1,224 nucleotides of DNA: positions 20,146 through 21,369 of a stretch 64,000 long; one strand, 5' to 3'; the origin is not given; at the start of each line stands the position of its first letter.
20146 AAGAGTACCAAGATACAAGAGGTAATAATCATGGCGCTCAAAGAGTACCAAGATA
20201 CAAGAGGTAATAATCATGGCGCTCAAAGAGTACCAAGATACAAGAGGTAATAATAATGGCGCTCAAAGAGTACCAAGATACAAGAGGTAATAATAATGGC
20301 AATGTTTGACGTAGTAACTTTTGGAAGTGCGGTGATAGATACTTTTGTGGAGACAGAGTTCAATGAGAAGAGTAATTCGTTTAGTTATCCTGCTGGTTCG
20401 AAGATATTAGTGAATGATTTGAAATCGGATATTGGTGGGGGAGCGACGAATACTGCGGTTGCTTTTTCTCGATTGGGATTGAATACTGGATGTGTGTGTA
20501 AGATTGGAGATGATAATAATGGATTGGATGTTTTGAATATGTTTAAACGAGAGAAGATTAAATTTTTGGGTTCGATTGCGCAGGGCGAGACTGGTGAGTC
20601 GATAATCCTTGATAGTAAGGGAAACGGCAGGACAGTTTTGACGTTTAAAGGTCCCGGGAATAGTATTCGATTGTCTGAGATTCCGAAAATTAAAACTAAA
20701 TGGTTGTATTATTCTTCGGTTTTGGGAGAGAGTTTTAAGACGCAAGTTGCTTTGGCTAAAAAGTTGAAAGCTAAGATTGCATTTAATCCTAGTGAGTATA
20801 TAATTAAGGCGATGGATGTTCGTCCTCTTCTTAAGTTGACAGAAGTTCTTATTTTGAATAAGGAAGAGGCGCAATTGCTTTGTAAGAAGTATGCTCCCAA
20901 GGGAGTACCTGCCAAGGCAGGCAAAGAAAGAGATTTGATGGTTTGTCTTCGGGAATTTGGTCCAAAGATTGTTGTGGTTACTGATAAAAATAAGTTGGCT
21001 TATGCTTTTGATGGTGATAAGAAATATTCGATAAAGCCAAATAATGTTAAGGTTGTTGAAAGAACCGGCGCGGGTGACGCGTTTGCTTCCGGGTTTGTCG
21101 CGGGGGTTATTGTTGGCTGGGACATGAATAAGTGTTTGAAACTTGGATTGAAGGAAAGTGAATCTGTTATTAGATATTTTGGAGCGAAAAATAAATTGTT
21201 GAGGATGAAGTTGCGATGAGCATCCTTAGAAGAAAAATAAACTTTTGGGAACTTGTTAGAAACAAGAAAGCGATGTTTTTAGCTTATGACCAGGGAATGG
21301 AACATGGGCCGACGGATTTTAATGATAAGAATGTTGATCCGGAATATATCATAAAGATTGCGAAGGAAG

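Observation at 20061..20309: Six tandem 40-bp copies of the ribosome-binding site plus start codon of a PfkB sugar kinase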

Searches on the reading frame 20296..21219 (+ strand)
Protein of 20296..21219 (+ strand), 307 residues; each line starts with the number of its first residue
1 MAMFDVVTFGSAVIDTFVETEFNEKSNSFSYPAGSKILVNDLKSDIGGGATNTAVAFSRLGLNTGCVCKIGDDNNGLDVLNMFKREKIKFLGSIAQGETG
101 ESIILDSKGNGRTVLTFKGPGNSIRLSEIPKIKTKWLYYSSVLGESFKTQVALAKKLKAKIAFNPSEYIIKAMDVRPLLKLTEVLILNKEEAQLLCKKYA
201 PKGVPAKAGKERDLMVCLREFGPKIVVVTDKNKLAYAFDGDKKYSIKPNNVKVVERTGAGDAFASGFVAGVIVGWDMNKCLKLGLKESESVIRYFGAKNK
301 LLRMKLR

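Call 7: search_protein_families(library=pfam, proteins=[window:20296-21219:+])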
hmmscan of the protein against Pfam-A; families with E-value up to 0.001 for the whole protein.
window:20296-21219:+ (307 aa): 1 family
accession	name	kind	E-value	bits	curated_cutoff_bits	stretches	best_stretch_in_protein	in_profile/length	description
PF00294.29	PfkB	-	3.9e-32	112.2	25.8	1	5-299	3-297/302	pfkB family carbohydrate kinase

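Call 10: find_encoding_contigs(protein=window:20296-21219:+, flank=5000, max_places=10)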
Protein window:20296-21219:+ (307 aa): 2 contigs read that carry it; 1 place shown.
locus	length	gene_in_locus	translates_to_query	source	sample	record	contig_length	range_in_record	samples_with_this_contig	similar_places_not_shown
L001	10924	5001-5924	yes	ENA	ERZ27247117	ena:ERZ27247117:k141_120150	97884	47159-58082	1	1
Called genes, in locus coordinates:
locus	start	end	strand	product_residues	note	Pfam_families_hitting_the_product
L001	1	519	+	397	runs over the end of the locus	PF00152:tRNA-synt_2 (weak), PF13393:tRNA-synt_His, PF01409:tRNA-synt_2d, PF00587:tRNA-synt_2b, PF03129:HGTP_anticodon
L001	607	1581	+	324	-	PF00044:Gp_dh_N, PF02800:Gp_dh_C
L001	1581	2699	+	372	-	PF00162:PGK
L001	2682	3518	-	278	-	PF05707:Zot (faint)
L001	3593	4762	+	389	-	-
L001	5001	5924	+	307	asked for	PF00294:PfkB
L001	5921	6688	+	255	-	PF01791:DeoC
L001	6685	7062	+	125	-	PF24709:DUF7670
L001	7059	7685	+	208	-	PF00121:TIM, PF00977:His_biosynth (faint), PF02581:TMP-TENI (faint), PF05690:ThiG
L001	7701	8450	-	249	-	PF23441:SDR (weak), PF00106:adh_short, PF08659:KR, PF13561:adh_short_C2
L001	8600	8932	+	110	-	PF01050:MannoseP_isomer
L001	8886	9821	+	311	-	PF00480:ROK, PF02685:Glucokinase (faint)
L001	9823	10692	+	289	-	PF08544:GHMP_kinases_C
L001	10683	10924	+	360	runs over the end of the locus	PF04041:Glyco_hydro_130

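Call 12: find_homologous_proteins(query=window:20296-21219:+)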
Query window:20296-21219:+ (307 aa): 4124 proteins with E <= 0.001 among 6959 candidates; the best 120 are listed.
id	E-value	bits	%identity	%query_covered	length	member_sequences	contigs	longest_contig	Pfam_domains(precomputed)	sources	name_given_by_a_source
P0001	5.5e-189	645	100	96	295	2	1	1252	PF00294.30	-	-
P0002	4.7e-169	579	88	99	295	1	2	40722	PF00294.30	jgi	-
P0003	5.3e-169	579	86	100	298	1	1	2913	PF00294.30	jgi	-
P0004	1.0e-168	578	86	100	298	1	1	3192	PF00294.30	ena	-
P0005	2.3e-166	570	86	100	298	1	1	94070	PF00294.30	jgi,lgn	jgi:ribokinase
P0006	5.0e-166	569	83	100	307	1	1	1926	PF00294.30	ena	-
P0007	2.6e-165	567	86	99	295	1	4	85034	PF00294.30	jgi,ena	-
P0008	1.1e-162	558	85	99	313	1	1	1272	PF00294.30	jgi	-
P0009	5.3e-162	556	85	99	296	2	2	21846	PF00294.30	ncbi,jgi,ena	-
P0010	4.9e-161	553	83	99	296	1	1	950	PF00294.30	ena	-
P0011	6.1e-161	553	84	99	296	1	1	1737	PF00294.30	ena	-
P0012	2.3e-160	551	84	96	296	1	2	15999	PF00294.30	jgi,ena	-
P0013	3.2e-160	550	84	96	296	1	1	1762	PF00294.30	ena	-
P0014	8.1e-160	549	84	96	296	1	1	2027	PF00294.30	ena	-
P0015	7.6e-159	546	82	100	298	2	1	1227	PF00294.30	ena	-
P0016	2.3e-151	521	79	97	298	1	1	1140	PF00294.30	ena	-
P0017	1.4e-150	518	76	99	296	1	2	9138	PF00294.30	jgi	-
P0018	1.5e-145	502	78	99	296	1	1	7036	PF00294.30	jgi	-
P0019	2.8e-144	498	75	99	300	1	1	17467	PF00294.30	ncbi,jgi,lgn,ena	-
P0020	5.4e-144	497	74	100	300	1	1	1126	PF00294.30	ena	-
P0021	2.7e-138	478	81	89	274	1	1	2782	PF00294.30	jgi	-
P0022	1.8e-133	462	63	99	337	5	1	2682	PF00294.30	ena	-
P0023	8.0e-133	460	67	99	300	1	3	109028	PF00294.30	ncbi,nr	ncbi:MAG TPA: carbohydrate kinase family protein [Nanoarchaeota archaeon]|nr:carbohydrate kinase fam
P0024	8.8e-133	460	67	99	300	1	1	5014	PF00294.30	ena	-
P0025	9.2e-133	460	67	99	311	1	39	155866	PF00294.30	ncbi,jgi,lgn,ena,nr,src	ncbi:MAG: ribokinase family sugar kinase [archaeon GW2011_AR13]|nr:MAG: ribokinase family sugar kina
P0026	1.3e-132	460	67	99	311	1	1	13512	PF00294.30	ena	-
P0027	1.4e-132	459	69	99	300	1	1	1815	PF00294.30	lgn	-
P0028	3.2e-132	458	67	99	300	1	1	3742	PF00294.30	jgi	-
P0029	1.1e-131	457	72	99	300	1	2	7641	PF00294.30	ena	-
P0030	4.6e-131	454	70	100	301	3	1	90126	PF00294.30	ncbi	-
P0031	2.3e-130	452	68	97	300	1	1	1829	PF00294.30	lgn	-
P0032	2.7e-130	452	69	97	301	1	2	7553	PF00294.30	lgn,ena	-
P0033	7.8e-130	450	68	96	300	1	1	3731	PF00294.30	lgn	-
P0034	3.4e-129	448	69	99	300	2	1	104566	PF00294.30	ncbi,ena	-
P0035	3.7e-129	448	69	99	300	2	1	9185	PF00294.30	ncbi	ncbi:MAG: carbohydrate kinase family protein [archaeon]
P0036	5.9e-129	448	69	99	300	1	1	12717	PF00294.30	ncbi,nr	ncbi:MAG: carbohydrate kinase family protein [Nanoarchaeota archaeon]|nr:carbohydrate kinase family 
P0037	6.7e-129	447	69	96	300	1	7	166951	PF00294.30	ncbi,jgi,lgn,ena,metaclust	metaclust:\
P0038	2.3e-128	446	70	96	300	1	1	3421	PF00294.30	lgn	-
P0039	4.0e-128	445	67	100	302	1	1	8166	PF00294.30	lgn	-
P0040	2.2e-127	442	67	97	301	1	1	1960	PF00294.30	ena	-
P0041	1.4e-126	440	69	97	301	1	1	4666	PF00294.30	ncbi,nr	ncbi:MAG: carbohydrate kinase family protein [Nanoarchaeota archaeon]|nr:carbohydrate kinase family 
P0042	1.8e-125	436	68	96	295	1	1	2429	PF00294.30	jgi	-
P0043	2.3e-125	436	67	99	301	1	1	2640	PF00294.30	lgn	-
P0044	3.3e-125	435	67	96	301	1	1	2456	PF00294.30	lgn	-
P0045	3.3e-124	432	65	96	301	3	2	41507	PF00294.30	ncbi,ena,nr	ncbi:carbohydrate kinase family protein [Candidatus Pacearchaeota archaeon]|nr:carbohydrate kinase f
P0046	9.6e-124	430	66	100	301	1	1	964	PF00294.30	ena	-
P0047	2.0e-123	429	68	96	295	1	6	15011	PF00294.30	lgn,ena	-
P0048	2.8e-123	429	66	99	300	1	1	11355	PF00294.30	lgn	-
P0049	3.3e-123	429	68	99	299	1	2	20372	PF00294.30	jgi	-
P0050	1.1e-122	427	65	99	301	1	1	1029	PF00294.30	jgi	jgi:ribokinase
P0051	1.0e-121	424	66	99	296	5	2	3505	PF00294.30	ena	-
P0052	1.4e-119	417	65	99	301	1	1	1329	PF00294.30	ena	-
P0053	1.7e-119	416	66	99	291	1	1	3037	PF00294.30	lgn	-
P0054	1.7e-119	416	64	99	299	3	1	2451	PF00294.30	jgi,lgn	-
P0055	2.3e-119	416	67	99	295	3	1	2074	PF00294.30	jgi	-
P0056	6.1e-119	415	64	99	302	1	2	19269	PF08543.18,PF00294.30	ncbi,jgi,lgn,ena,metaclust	metaclust:\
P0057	1.0e-116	407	63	96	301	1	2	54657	PF00294.30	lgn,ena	-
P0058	5.7e-116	405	66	99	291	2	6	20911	PF00294.30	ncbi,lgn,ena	-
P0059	6.0e-116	405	61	96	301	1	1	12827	PF08543.18,PF00294.30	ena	-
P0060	1.1e-114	401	63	99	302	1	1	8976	PF00294.30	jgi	jgi:ribokinase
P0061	2.2e-114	400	62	99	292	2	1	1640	PF00294.30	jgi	-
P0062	1.6e-112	394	61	99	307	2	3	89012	PF00294.30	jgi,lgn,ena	-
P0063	1.6e-112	394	59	99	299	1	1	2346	PF00294.30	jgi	-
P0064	2.6e-111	390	63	99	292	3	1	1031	PF00294.30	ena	-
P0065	3.7e-111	389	61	99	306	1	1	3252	PF00294.30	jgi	jgi:ribokinase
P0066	5.2e-111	389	61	99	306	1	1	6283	PF00294.30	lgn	-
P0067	1.8e-110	387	62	99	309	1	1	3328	PF00294.30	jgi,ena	-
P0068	1.9e-110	387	61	99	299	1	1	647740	PF00294.30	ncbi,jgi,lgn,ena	ncbi:MAG: carbohydrate kinase family protein [Candidatus Pacearchaeota archaeon]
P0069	3.5e-110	386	60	100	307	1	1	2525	PF00294.30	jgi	jgi:ribokinase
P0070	1.7e-109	384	61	99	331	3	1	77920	PF00294.30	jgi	-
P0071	3.4e-109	383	58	99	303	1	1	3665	PF08543.18,PF00294.30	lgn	-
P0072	3.5e-109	383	60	99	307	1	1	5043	PF00294.30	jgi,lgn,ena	-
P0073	4.5e-109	382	61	99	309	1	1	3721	PF00294.30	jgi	-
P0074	4.7e-109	382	63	99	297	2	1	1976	PF00294.30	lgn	-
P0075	4.7e-109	382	58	99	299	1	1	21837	PF00294.30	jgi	-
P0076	8.1e-109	381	62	99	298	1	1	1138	PF00294.30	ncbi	-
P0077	1.1e-108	381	59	99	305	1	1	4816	PF00294.30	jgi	jgi:ribokinase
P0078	1.4e-108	381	61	99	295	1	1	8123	PF00294.30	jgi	jgi:ribokinase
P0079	1.5e-108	381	58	99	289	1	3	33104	PF00294.30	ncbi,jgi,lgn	-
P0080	1.7e-108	380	62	99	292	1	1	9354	PF00294.30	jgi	-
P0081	1.7e-108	380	62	99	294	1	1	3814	PF00294.30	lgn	-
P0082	2.3e-108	380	60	96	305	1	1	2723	PF00294.30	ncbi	-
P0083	2.7e-108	380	60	99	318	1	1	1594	PF00294.30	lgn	-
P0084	2.8e-108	380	57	98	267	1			PF00294.30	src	-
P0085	3.4e-108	379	61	96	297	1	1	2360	PF00294.30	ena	-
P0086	5.5e-108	379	61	99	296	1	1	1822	PF00294.30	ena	-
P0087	1.2e-107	378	60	99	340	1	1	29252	PF00294.30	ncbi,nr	ncbi:putative sugar kinase [uncultured archaeon]|nr:putative sugar kinase [uncultured archaeon]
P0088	2.1e-107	377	60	99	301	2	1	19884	PF00294.30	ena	-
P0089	2.2e-107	377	59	99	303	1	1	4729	PF00294.30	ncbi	-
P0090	2.3e-107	377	60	99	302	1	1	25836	PF00294.30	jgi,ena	-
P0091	9.7e-107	375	58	100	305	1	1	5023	PF00294.30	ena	-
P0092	1.1e-106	374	59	96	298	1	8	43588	PF00294.30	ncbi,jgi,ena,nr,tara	ncbi:carbohydrate kinase family protein [Candidatus Pacearchaeota archaeon]|nr:carbohydrate kinase f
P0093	1.8e-106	374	58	99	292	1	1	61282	PF00294.30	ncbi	ncbi:MAG: carbohydrate kinase family protein [archaeon]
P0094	2.8e-106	373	61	99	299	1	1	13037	PF00294.30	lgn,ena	-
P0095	3.0e-106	373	60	99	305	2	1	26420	PF08543.18,PF00294.30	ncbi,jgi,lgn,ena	-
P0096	4.5e-106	372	58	99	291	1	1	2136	PF00294.30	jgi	-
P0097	4.8e-106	372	59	99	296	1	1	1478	PF00294.30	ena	-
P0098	6.1e-106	372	56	99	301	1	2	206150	PF00294.30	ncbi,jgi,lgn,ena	-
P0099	8.8e-106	371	60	99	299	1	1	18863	PF00294.30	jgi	-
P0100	1.2e-105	371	59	99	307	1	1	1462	PF00294.30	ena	-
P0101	1.3e-105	371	58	98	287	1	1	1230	PF00294.30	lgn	-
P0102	1.8e-105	370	60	99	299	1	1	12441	PF00294.30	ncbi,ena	-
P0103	2.1e-105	370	59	99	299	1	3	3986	PF00294.30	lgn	-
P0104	2.3e-105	370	59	99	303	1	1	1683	PF08543.18,PF00294.30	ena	-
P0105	2.5e-105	370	61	99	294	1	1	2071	PF00294.30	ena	-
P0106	2.6e-105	370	58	99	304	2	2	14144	PF00294.30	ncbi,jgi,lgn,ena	ncbi:MAG: carbohydrate kinase family protein [Candidatus Pacearchaeota archaeon]|jgi:ribokinase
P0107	2.8e-105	370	59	99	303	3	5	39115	PF00294.30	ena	-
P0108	3.1e-105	370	58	99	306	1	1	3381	PF08543.18,PF00294.30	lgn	-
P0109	3.3e-105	370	61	99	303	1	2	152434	PF00294.30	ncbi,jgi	-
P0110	4.5e-105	369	59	99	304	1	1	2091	PF00294.30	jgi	jgi:ribokinase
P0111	4.6e-105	369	59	99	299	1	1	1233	PF00294.30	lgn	-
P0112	4.6e-105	369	58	99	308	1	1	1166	PF00294.30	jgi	-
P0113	5.6e-105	369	60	99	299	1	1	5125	PF00294.30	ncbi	-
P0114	5.9e-105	369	59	99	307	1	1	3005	PF00294.30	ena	-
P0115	7.6e-105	368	58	99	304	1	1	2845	PF00294.30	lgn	-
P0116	9.6e-105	368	59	99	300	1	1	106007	PF00294.30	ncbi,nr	ncbi:carbohydrate kinase family protein [Candidatus Pacearchaeota archaeon]|nr:carbohydrate kinase f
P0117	1.1e-104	368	60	99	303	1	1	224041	PF00294.30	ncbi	ncbi:MAG: carbohydrate kinase family protein [archaeon]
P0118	1.1e-104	368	56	100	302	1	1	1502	PF00294.30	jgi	jgi:ribokinase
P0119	1.1e-104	368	58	100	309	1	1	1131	PF00294.30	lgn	-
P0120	1.4e-104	367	56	99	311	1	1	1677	PF00294.30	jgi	jgi:ribokinase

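Call 14: find_encoding_contigs(protein=P0001, flank=3000)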
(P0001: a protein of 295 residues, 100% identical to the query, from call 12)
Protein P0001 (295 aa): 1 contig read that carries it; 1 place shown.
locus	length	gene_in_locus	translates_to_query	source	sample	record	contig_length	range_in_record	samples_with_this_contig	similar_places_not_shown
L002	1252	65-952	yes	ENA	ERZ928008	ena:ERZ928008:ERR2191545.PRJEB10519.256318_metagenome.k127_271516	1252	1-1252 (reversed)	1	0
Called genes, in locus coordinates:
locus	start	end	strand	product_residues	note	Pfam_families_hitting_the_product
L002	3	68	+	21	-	?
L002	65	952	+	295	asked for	PF00294:PfkB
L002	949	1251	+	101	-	?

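Call 15: find_encoding_contigs(protein=P0002, flank=3000)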
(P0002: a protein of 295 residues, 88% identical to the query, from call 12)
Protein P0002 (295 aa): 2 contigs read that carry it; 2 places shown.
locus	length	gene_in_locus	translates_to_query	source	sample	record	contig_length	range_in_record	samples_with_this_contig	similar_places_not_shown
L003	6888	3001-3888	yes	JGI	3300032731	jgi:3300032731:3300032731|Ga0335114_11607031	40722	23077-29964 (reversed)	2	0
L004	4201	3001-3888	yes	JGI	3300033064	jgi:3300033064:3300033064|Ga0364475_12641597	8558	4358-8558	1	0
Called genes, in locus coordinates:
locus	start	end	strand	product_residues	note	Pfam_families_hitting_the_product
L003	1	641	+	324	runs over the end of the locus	PF00044:Gp_dh_N, PF02800:Gp_dh_C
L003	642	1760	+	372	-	PF00162:PGK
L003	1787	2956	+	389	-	-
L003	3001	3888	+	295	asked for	PF00294:PfkB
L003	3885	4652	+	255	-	PF01791:DeoC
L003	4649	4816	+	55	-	-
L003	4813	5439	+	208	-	PF00121:TIM, PF05690:ThiG (weak)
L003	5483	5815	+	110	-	PF01050:MannoseP_isomer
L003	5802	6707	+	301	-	PF00480:ROK, PF02685:Glucokinase (faint)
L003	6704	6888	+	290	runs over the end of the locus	PF08544:GHMP_kinases_C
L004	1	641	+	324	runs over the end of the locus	PF00044:Gp_dh_N, PF02800:Gp_dh_C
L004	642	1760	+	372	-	PF00162:PGK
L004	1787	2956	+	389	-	-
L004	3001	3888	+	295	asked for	PF00294:PfkB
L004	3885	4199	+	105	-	?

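Call 16: find_encoding_contigs(protein=P0005, flank=3000)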
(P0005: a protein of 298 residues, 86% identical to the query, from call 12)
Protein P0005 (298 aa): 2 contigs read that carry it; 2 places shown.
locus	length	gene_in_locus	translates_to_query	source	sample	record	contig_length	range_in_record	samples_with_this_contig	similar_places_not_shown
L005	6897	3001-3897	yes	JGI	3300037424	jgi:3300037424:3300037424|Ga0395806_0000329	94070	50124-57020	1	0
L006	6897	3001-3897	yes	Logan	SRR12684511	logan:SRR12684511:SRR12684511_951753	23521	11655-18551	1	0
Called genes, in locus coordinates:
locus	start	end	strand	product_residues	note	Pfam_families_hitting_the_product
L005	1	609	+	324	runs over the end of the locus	PF00044:Gp_dh_N, PF02800:Gp_dh_C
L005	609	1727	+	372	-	PF00162:PGK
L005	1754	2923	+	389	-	-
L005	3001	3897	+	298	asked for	PF00294:PfkB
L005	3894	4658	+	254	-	PF01791:DeoC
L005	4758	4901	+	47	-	PF13385:Laminin_G_3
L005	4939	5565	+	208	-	PF00121:TIM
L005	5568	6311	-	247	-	PF00106:adh_short, PF08659:KR, PF23441:SDR (weak), PF13561:adh_short_C2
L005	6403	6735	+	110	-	PF01050:MannoseP_isomer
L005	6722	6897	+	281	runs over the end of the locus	PF00480:ROK, PF02685:Glucokinase (faint)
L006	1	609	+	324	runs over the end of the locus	PF00044:Gp_dh_N, PF02800:Gp_dh_C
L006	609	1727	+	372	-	PF00162:PGK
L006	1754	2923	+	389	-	-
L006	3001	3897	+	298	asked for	PF00294:PfkB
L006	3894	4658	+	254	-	PF01791:DeoC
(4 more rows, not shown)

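Call 23: find_related_loci(query=window:20296-21219:+, collection=genome_contigs, flank=2500)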
Query window:20296-21219:+ (307 aa) in genome_contigs; peptide patterns used: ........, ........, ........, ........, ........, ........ (x = any residue, [..] = any of these).
30 stretches matched a pattern, but none encodes a relative of the query by tblastn (E <= 1e-3).

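Call 37: find_encoding_contigs(protein=P0003, flank=1500, max_places=3)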
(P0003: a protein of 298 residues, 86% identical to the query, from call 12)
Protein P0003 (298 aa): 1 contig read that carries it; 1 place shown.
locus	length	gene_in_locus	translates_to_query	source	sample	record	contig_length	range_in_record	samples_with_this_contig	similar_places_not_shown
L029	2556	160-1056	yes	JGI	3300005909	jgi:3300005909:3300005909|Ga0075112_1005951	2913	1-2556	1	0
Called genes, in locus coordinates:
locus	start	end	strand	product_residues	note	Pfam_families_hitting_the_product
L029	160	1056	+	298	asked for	PF00294:PfkB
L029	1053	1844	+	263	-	PF01791:DeoC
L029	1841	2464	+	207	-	PF00121:TIM, PF05690:ThiG (weak)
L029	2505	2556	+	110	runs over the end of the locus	PF01050:MannoseP_isomer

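Call 38: find_encoding_contigs(protein=P0006, flank=1500, max_places=3)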
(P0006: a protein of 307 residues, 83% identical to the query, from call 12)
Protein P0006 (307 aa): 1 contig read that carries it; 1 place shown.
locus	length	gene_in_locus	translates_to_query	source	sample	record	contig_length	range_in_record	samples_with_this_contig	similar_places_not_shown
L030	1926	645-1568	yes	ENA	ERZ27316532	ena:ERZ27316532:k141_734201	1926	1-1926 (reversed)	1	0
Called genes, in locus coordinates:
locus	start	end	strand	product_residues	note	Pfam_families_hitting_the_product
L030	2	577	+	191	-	?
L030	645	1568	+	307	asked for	PF00294:PfkB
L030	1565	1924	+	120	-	?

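Call 39: find_encoding_contigs(protein=P0015, flank=1500, max_places=3)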
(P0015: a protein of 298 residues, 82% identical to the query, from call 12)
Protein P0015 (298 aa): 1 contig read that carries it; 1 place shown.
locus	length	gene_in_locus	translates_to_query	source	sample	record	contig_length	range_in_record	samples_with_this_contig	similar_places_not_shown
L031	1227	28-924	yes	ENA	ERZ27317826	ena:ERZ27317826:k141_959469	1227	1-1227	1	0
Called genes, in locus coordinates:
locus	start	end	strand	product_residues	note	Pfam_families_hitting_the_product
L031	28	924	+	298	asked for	PF00294:PfkB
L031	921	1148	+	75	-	-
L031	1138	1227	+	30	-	?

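Call 40: find_encoding_contigs(protein=P0016, flank=1500, max_places=3)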
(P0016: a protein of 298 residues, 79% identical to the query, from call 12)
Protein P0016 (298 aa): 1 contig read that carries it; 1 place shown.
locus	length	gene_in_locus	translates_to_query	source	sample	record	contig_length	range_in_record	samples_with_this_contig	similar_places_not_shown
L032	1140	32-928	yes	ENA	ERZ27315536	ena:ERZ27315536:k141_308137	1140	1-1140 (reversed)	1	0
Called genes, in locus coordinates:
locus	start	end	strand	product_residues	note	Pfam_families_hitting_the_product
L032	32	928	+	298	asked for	PF00294:PfkB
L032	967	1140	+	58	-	?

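Call 44: search_solved_structures(query=window:20296-21219:+, max_evalue=1e-10)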
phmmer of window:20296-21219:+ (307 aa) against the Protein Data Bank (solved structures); distinct sequences matched with E-value up to 1e-10: 2.
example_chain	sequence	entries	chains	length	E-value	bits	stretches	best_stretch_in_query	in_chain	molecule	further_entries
3hj6_A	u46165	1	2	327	2.6e-11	46.6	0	219-298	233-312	Fructokinase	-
2c49_A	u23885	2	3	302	3.6e-11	46.1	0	34-299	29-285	SUGAR KINASE MJ0406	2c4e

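Call 45: search_protein_families(library=ncbifam, proteins=[window:20296-21219:+])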
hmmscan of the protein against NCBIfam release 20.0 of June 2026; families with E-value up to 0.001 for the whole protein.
window:20296-21219:+ (307 aa): 19 families
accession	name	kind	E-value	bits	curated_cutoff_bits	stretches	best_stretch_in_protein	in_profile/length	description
TIGR02152.1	D_ribokin_bact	equivalog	9e-26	90.9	299.65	1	6-299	1-288/298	ribokinase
TIGR04382.1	myo_inos_iolC_N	equivalog_domain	1.5e-25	90.2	300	2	174-285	181-283/309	5-dehydro-2-deoxygluconokinase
NF007321.0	PRK09813.1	equivalog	4.2e-21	75.6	247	2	211-297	174-260/261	fructoselysine 6-kinase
NF041134.1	R1P_kin_Thcocales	equivalog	3.2e-19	69.5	500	1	36-299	26-270/291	ADP-dependent ribose-1-phosphate kinase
NF053626.1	RibKinHalex1628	equivalog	1.1e-17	64.5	330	1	40-283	31-264/293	ATP-dependent ribose-1-phosphate kinase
NF008353.0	PRK11142.1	equivalog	6.4e-15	55.4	341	1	33-289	25-281/307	ribokinase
NF040938.1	KDG_KDGal_kin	equivalog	1.6e-14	53.7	400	1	178-299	179-291/305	bifunctional 2-dehydro-3-deoxygluconokinase/2-dehydro-3-deoxygalactonokinase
NF006957.1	PRK09434.1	equivalog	1.9e-13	50.6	450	1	47-272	27-261/302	fructokinase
TIGR03168.1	1-PFK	subfamily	3.4e-12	45.9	216.4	1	34-286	22-276/305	hexose kinase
NF041164.1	NucKinThplmales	equivalog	1.1e-11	44.5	450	1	35-292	26-272/295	nucleoside kinase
TIGR03828.1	pfkB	equivalog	2.3e-11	43.3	292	1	38-288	26-278/305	1-phosphofructokinase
NF041332.1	KDG_KDGal_kin_Halo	equivalog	5.7e-10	39.1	440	1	219-284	219-284/320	bifunctional 2-dehydro-3-deoxygluconokinase/2-dehydro-3-deoxygalactonokinase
NF041633.1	trifunc_aldol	exception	6.3e-10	38.1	700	1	232-284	492-544/580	KHG/KDPG aldolase/sugar kinase fusion protein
NF047869.1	myo_kin_aldol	exception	4e-09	35.4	600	0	243-283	263-303/586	bifunctional 5-dehydro-2-deoxygluconokinase/5-dehydro-2-deoxyphosphogluconate aldolase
TIGR02198.1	rfaE_dom_I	equivalog_domain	1e-08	34.7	345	1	6-90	10-90/315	D-glycero-beta-D-manno-heptose-7-phosphate kinase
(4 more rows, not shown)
